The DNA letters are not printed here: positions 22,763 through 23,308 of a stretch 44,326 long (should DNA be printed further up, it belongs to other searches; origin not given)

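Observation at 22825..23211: Protein-like 82-codon ORF with its own Shine-Dalgarno nested out of frame in a module whose main-frame translation looks like junk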

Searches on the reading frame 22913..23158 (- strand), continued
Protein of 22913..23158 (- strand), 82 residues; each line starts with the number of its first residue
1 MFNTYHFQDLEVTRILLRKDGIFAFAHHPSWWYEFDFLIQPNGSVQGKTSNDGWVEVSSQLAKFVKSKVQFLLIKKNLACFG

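Call 100: search_protein_families(library=pfam, proteins=[L001:1780-5379:+], max_evalue=0.00001)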
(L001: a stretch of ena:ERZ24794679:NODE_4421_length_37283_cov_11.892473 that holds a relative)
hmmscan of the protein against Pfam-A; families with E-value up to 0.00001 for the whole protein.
L001:1780-5379:+ (1200 aa): 1 family
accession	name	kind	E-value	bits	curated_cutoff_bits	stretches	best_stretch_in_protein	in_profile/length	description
PF01950.21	FBPase_3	-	8.6e-16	58.5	25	1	146-311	175-329/361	Fructose-1,6-bisphosphatase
